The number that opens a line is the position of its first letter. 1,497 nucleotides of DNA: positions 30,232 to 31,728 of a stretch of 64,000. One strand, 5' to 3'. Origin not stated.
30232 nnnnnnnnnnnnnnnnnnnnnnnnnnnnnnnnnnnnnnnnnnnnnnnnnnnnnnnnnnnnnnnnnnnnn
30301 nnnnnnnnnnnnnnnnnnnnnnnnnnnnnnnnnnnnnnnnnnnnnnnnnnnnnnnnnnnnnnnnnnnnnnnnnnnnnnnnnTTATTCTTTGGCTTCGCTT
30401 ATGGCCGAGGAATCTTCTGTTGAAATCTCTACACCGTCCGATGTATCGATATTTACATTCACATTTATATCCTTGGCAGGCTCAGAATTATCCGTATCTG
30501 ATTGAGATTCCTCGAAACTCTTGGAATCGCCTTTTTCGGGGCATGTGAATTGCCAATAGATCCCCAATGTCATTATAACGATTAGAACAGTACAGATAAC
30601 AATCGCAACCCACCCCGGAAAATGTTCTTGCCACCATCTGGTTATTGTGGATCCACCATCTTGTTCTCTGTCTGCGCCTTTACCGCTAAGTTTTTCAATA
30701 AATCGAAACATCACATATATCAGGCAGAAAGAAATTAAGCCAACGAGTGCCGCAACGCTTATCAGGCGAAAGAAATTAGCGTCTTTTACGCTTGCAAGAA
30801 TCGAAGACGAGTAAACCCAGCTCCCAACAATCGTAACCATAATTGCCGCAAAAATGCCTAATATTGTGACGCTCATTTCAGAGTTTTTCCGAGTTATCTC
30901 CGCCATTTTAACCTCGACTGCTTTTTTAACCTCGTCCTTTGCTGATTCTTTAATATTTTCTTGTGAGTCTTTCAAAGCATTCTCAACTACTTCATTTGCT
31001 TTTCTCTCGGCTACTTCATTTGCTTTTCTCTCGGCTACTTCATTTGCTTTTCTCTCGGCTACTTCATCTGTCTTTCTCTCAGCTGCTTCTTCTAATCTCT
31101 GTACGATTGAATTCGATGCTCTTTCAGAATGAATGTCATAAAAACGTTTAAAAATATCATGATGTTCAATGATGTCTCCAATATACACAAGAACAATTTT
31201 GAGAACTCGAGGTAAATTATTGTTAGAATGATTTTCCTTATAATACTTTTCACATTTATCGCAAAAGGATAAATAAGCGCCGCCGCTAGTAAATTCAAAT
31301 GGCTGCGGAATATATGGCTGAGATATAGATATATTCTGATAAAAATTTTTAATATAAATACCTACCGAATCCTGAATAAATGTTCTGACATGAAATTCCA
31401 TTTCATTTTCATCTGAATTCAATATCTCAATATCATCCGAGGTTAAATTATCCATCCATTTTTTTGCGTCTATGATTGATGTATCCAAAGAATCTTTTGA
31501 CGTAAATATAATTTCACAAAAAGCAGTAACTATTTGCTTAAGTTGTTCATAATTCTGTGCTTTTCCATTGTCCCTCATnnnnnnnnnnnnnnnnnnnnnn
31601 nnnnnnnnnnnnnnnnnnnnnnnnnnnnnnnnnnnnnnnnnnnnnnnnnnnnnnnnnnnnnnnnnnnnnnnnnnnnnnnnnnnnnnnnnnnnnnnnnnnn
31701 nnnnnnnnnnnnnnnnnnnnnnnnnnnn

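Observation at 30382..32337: AT-rich two-gene cassette between the prophage lysis genes and tRNA-Lys: Panacea(DUF4065)-like protein plus a coiled-coil, three-transmembrane protein. Candidate undescribed toxin-antitoxin or abortive-infection pair.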

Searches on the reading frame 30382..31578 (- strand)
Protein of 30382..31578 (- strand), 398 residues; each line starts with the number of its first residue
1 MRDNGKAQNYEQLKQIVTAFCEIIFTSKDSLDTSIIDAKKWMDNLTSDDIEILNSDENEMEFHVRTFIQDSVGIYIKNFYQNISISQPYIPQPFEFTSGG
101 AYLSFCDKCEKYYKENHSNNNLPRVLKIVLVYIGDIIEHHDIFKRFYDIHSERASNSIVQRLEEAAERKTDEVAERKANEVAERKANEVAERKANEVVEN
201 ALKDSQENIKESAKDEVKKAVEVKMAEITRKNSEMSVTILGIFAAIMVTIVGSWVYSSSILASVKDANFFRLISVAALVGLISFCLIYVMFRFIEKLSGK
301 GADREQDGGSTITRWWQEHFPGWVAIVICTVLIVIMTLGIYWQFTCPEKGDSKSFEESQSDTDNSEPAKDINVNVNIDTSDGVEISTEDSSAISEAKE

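Call 4: search_protein_families(library=pfam, proteins=[window:30382-31578:-], max_evalue=1)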
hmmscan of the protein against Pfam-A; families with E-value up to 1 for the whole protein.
window:30382-31578:- (398 aa): 10 families
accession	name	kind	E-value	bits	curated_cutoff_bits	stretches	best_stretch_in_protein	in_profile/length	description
PF20990.2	DUF2207_C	-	0.00069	19.8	33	1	176-303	90-198/247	Predicted membrane protein (DUF2207) C-terminal domain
PF07331.16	TctB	-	0.0019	18.8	29.1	1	227-293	63-130/137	Tripartite tricarboxylate transporter TctB family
PF05525.19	Branch_AA_trans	-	0.018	14.4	22.3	1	264-335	216-286/429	Branched-chain amino acid transport protein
PF02538.19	Hydantoinase_B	-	0.024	13.5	26.8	1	158-223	166-231/519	Hydantoinase B/oxoprolinase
PF11712.13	Vma12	-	0.042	14.3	25.5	1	188-288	33-127/137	Endoplasmic reticulum-based factor for assembly of V-ATPase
PF00654.25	Voltage_CLC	-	0.049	13.2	24.8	1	226-332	114-218/346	Voltage gated chloride channel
PF03994.20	DUF350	-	0.056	14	26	1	225-293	36-95/133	Domain of Unknown Function (DUF350)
PF20303.3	YLATT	-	0.058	13.7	26.7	1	232-298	32-92/107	YEATS-Like-Associating Three TM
PF18659.6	CelTOS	-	0.3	12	27.2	0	151-221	6-73/122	Cell-traversal protein for ookinetes and sporozoites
PF23958.1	DUF7287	-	0.58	11.1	27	0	166-228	39-107/157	Family of unknown function (DUF7287)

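Call 5: search_protein_families(library=padloc, proteins=[window:30382-31578:-], max_evalue=1)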
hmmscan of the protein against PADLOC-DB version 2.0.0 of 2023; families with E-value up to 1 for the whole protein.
window:30382-31578:- (398 aa): 2 families
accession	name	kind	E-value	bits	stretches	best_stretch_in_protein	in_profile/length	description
PDLC03841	LeoBC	-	0.0017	15.6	1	136-296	354-505/601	-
PDLC04003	PD-Lambda-5_A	-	0.0044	14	1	132-236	232-333/487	-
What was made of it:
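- On Known anti-phage defence systems (PADLOC-DB v2): B has only LeoBC (E=0.0017) and PD-Lambda-5_A (E=0.0044), both over the coiled-coil/TM region at about 14-16 bits (call 5).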

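Call 6: search_protein_families(library=phrogs, proteins=[window:30382-31578:-], max_evalue=1)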
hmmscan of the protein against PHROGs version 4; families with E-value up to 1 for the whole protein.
window:30382-31578:- (398 aa): 7 families
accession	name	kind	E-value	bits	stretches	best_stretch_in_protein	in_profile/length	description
phrog_5763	-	unknown function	4.3e-17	63.3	1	110-344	38-278/283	-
phrog_38724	-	unknown function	9.2e-10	39.6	1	196-322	139-270/307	-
phrog_30221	-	unknown function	0.0039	18.1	1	166-249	24-109/125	-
phrog_3201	-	tail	0.019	13.5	1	156-307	1216-1341/2408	tail fiber protein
phrog_8628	-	unknown function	0.066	14.4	1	325-352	8-36/66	-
phrog_1374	-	unknown function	0.085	13.7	1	315-353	39-77/89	-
phrog_26466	-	unknown function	0.29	9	1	154-238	636-726/2337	-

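Call 7: search_protein_families(library=ncbifam, proteins=[window:30382-31578:-], max_evalue=1)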
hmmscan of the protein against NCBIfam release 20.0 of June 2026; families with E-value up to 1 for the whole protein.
window:30382-31578:- (398 aa): 8 families
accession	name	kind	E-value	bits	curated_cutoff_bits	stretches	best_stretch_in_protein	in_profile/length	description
NF007558.0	PRK10179.1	equivalog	0.0018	18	339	1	216-325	94-202/217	formate dehydrogenase-N subunit gamma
NF052650.1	YknW_fam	equivalog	0.0021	17.6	110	1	215-284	63-132/213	YknW family membrane protein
TIGR01620.2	hyp_HI0043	subfamily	0.0058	16.3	160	1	184-292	18-114/329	TIGR01620 family protein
NF011668.0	PRK15086.1-4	equivalog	0.017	14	575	1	236-296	234-294/413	ethanolamine utilization protein EutH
NF007065.0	PRK09510.1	equivalog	0.05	12.6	213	1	154-225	179-249/387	cell envelope integrity protein TolA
NF038216.1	ABZJ_00895_fam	subfamily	0.14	12.1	33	0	238-296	71-129/134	ABZJ_00895 family protein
TIGR03142.1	cytochro_ccmI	equivalog_domain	0.19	12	29.3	0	317-344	87-114/118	c-type cytochrome biogenesis protein CcmI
NF000825.0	PRK00068.1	subfamily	0.86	7.3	995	1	112-211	850-949/973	hypothetical protein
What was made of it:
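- Tried and rejected: Direct Pfam, NCBIfam and PADLOC scans of A and B. Nothing significant (calls 4, 5, 7).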

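Call 9: find_homologous_proteins(query=window:30382-31578:-)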
Query window:30382-31578:- (398 aa): 5 proteins with E <= 0.001 among 7139 candidates.
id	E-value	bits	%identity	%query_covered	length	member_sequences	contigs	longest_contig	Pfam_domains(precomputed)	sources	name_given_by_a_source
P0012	1.9e-259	878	100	100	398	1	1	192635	-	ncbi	-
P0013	2.2e-65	239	38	97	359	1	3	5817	-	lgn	-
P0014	5.1e-64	234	38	93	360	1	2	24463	-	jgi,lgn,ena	-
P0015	5.9e-51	192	38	83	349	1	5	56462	-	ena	-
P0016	3.9e-12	64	36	35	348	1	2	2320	-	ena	-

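Call 14: search_solved_structures(query=A2, max_evalue=10)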
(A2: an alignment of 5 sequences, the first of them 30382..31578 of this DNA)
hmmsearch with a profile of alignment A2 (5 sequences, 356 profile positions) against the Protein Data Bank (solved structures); distinct sequences matched with E-value up to 10: 8.
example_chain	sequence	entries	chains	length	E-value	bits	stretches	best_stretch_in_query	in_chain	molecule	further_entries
6n2d_b2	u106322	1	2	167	0.59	12.5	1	145-203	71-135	ATP synthase subunit b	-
6n2y_b1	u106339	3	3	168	0.59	12.4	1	145-203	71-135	ATP synthase subunit b | Bacillus PS3 ATP synthase subunit b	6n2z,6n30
9jc1_B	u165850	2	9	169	0.64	12.3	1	145-203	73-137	ATP synthase subunit b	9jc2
6n2y_b2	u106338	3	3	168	0.64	12.3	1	145-203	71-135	ATP synthase subunit b | Bacillus PS3 ATP synthase subunit b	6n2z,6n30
9jc1_A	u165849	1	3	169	0.69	12.2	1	145-203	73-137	ATP synthase subunit b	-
3g0s_A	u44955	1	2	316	0.99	11.7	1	125-175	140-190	Dihydrodipicolinate synthase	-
9h91_T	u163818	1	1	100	2.3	10.5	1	152-197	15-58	50S ribosomal protein L23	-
9e68_G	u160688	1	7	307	3.6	9.9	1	231-292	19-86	MscS/YnaI chimera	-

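Call 21: find_encoding_contigs(protein=P0015, flank=8000, max_places=3)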
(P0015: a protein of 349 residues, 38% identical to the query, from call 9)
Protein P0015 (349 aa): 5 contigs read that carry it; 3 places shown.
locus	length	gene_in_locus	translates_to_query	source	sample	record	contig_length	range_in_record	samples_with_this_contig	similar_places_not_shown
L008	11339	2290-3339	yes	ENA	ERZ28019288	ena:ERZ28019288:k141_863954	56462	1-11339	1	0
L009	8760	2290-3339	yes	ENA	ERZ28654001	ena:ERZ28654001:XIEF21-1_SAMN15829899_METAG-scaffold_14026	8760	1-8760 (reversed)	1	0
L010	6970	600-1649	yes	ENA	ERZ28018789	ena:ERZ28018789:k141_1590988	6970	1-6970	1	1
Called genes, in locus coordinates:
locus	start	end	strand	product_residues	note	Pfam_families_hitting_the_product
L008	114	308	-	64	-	PF01381:HTH_3, PF13560:HTH_31 (weak)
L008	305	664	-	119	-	PF05339:DUF739, PF13443:HTH_26 (weak)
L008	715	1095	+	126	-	-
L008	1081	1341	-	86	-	-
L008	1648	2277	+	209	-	-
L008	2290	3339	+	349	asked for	-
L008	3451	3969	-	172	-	-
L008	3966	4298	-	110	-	PF14213:DUF4325 (weak)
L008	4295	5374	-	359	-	-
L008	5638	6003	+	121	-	-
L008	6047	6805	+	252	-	PF06114:Peptidase_M78 (weak)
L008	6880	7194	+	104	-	PF12844:HTH_19, PF13560:HTH_31, PF13744:HTH_37 (faint), PF01381:HTH_3, PF13443:HTH_26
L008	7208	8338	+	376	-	PF14659:Phage_int_SAM_3 (weak), PF00589:Phage_integrase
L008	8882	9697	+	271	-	PF13730:HTH_36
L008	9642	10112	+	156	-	PF13730:HTH_36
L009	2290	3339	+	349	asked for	-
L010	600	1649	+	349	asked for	-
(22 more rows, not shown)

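Call 22: find_encoding_contigs(protein=P0014, flank=8000, max_places=2)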
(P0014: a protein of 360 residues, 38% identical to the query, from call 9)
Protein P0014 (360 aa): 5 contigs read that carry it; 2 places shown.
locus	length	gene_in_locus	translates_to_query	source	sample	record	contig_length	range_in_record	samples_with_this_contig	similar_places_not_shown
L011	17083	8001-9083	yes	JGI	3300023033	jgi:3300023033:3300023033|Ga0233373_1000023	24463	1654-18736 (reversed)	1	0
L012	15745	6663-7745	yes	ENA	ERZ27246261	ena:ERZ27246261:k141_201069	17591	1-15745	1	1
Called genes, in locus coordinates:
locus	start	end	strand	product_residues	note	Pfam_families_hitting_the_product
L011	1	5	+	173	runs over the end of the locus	-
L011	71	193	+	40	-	-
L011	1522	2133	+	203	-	-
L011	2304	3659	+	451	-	-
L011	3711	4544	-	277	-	PF04055:Radical_SAM, PF13186:SPASM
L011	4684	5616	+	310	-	PF22847:Glyco_hydro_43_rel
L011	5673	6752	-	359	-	PF12146:Hydrolase_4, PF00561:Abhydrolase_1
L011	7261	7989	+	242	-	-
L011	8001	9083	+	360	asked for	-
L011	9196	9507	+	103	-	PF14192:DUF4314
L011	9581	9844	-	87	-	-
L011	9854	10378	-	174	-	-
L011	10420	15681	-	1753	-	PF01471:PG_binding_1, PF08924:Rv2525c_GlyHyd-like, PF07705:CARDB (faint), PF18998:Flg_new_2, PF00404:Dockerin_1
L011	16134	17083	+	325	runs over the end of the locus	-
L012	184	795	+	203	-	-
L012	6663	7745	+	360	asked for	-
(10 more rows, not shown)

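Call 35: search_dna_similar(query=window:30382-31578:-, collection=phages, mode=protein, max_evalue=0.01, max_rows=30)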
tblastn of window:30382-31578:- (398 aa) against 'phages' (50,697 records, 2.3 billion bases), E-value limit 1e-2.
Records with a match: 2; places in all: 2; records where one place covers at least 80% of the query: 0.
Best place of each record, by identity: <60% 2.
By first word of the organism name: Moraxella 1; Bacteriophage 1.
By host as written in the record: Moraxella catarrhalis 1; Helicobacter rodentium ATCC 700285 genome 1.
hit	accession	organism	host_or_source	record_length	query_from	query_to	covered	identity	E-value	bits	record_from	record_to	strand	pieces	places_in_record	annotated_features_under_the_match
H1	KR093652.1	Moraxella phage Mcat28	Moraxella catarrhalis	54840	237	306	18%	41.4%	7e-5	51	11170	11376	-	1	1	hypothetical protein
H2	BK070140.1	Bacteriophage sp.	Helicobacter rodentium ATCC 700285 ...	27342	237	351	29%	22.7%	9e-7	57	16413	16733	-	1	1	hypothetical protein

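Call 42: get_annotated_region(hit=H2, flank=3000)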
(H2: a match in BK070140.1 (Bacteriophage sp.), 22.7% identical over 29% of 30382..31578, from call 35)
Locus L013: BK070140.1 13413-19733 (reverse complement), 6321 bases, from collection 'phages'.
description: TPA_asm: Bacteriophage sp. isolate Hrodentium700285 prophage genomic sequence.
organism: Bacteriophage sp. (NCBI taxid 38018)
taxonomy: Viruses
host: Helicobacter rodentium ATCC 700285 genome; source: -; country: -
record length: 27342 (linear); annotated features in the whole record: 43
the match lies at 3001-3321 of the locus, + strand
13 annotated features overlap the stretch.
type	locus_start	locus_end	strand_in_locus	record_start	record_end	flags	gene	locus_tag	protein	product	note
CDS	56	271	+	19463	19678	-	-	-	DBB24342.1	hypothetical protein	-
CDS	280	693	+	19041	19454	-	-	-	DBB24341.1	hypothetical protein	-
CDS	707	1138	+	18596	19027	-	-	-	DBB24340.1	hypothetical protein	-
CDS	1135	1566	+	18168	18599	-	-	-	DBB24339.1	hypothetical protein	-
CDS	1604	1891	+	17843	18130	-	-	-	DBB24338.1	hypothetical protein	-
CDS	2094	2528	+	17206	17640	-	-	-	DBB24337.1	hypothetical protein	-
CDS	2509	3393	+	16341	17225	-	-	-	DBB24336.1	hypothetical protein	-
CDS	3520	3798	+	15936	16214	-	-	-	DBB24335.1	hypothetical protein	-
CDS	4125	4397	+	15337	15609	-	-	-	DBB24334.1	hypothetical protein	-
CDS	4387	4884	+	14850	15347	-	-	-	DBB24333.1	hypothetical protein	-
CDS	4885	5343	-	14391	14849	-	-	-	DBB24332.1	Phage virion morphogenesis protein Mup31, G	-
CDS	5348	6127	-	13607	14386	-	-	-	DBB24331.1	hypothetical protein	-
CDS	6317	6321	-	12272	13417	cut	-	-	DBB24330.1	hypothetical protein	-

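Call 43: get_annotated_region(hit=H1, flank=3000)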
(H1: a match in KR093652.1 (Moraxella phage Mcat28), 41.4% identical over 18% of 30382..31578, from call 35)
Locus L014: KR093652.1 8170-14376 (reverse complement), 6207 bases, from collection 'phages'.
description: Moraxella phage Mcat28, complete genome.
organism: Moraxella phage Mcat28 (NCBI taxid 1647544)
taxonomy: Viruses; Duplodnaviria; Heunggongvirae; Uroviricota; Caudoviricetes
host: Moraxella catarrhalis; source: saliva; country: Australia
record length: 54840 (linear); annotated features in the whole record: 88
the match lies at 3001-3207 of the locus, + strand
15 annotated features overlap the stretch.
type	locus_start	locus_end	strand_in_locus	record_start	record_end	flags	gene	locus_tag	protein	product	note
CDS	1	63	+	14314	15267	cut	-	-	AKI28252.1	hypothetical protein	-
CDS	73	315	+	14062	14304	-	-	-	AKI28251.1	hypothetical protein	-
CDS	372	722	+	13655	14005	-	-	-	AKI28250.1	hypothetical protein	-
CDS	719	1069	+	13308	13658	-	-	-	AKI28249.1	hypothetical protein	-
CDS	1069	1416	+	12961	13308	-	-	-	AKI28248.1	hypothetical protein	-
CDS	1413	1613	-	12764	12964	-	-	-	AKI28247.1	hypothetical protein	-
CDS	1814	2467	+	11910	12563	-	-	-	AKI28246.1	hypothetical protein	-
CDS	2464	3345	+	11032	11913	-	-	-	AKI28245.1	hypothetical protein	-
CDS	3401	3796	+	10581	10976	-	-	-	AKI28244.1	hypothetical protein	-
CDS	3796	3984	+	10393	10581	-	-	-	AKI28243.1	hypothetical protein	-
CDS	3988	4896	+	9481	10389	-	-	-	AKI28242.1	tail protein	-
CDS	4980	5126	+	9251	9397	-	-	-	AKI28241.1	hypothetical protein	-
CDS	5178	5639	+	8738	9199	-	-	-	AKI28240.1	hypothetical protein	-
CDS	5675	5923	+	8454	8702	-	-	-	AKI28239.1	hypothetical protein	-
CDS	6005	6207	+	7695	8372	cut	-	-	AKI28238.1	hypothetical protein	-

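Call 44: search_protein_families(library=pfam, proteins=[L013:2094-2528:+, L013:2509-3393:+, L014:1814-2467:+, L014:2464-3345:+], max_evalue=0.1)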
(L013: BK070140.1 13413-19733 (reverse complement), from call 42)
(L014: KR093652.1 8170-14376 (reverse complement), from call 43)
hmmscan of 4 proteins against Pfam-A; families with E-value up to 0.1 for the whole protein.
L013:2094-2528:+ (144 aa): 1 family
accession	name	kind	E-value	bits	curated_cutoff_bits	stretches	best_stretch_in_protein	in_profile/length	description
PF13274.11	SocA_Panacea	-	4.1e-16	60.3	25.7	1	26-119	1-112/113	Antitoxin SocA-like, Panacea domain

L013:2509-3393:+ (294 aa): 4 families
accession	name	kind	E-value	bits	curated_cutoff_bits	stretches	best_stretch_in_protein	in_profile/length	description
PF16927.11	HisKA_7TM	-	0.0013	19.1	28.6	1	157-263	52-154/224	N-terminal 7TM region of histidine kinase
PF20990.2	DUF2207_C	-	0.013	15.6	33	1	90-268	60-188/247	Predicted membrane protein (DUF2207) C-terminal domain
PF07850.20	Renin_r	-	0.021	15.3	27.8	1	146-199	15-70/79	Renin receptor-like transmembrane spanning segment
PF20394.4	DUF6688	-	0.062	13.4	26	0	171-258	118-209/248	DUF6688 N-terminal domain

L014:1814-2467:+ (217 aa): 1 family
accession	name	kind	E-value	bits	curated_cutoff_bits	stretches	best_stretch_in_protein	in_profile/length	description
PF13274.11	SocA_Panacea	-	1.3e-15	58.8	25.7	1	81-191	1-112/113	Antitoxin SocA-like, Panacea domain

L014:2464-3345:+ (293 aa): 12 families
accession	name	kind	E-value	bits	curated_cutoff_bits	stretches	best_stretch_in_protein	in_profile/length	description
PF11839.13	Alanine_zipper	-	0.00032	21.3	23.1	1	133-171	13-51/69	Alanine-zipper, major outer membrane lipoprotein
PF01544.23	CorA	-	0.001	18.9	27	1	8-231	87-290/292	CorA-like Mg2+ transporter protein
PF06687.17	SUR7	-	0.0026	17.9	29.6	1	163-267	93-197/201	SUR7/PalI family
PF11026.13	DUF2721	-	0.0028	18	28.3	1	134-235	26-120/129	Protein of unknown function (DUF2721)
PF24800.1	DUF7702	-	0.0029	17.3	27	1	162-233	94-169/244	Domain of unknown function (DUF7702)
PF06664.17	WLS-like_TM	-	0.0051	16.6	28.3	1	171-273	105-213/247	Wntless-like, transmembrane domain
PF04123.18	DUF373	-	0.019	14.9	28.3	1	167-269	206-312/335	Domain of unknown function (DUF373)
PF20990.2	DUF2207_C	-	0.04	14.1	33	0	134-234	95-164/247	Predicted membrane protein (DUF2207) C-terminal domain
PF16491.10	Peptidase_M48_N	-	0.042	14.1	27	1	146-226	8-90/179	CAAX prenyl protease N-terminal, five membrane helices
PF13273.12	DUF4064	-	0.054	14.2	32.1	1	156-225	41-101/102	Protein of unknown function (DUF4064)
PF03303.18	WTF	-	0.063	13.5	25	0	152-232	62-144/224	WTF protein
PF04114.19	Gaa1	-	0.068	12.7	28.6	1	149-272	289-398/497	Gaa1-like, GPI transamidase component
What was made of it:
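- On Panacea / SocA_Panacea (Pfam PF13274, DUF4065, COG3600): True PanAs from phages score 58.8-60.3 bits (call 44).
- That protein's upstream neighbour is PF13274 at 4e-16 (call 44).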

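Call 45: search_protein_families(library=phrogs, proteins=[L013:2094-2528:+, L013:2509-3393:+, L014:1814-2467:+, L014:2464-3345:+], max_evalue=0.001)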
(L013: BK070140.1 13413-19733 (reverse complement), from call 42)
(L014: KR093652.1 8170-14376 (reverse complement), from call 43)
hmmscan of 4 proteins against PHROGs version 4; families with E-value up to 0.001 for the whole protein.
L013:2094-2528:+ (144 aa): 2 families
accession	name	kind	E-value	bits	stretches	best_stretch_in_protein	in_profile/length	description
phrog_1281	-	unknown function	2e-36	126.5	1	1-143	8-153/195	-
phrog_10390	-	unknown function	9.7e-22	78.8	1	2-142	150-293/299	-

L013:2509-3393:+ (294 aa): 2 families
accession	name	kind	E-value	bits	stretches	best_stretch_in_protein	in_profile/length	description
phrog_5763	-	unknown function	8.3e-32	111.6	1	27-265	9-272/283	-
phrog_38724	-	unknown function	1.5e-14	55.4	1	106-258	126-284/307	-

L014:1814-2467:+ (217 aa): 2 families
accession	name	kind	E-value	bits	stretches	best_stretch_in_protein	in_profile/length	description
phrog_1281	-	unknown function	1.5e-38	133.4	1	51-213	3-147/195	-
phrog_10390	-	unknown function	1.7e-25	91.2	1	53-194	146-273/299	-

L014:2464-3345:+ (293 aa): 2 families
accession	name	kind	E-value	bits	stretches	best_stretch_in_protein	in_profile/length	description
phrog_38724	-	unknown function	1.5e-167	557.8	1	1-293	5-307/307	-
phrog_5763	-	unknown function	1e-25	91.6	1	49-243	40-228/283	-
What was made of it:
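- The true PanAs of Moraxella phage Mcat28 and the Helicobacter rodentium prophage hit the same PHROG at 1e-36 to 1e-38 (call 45).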
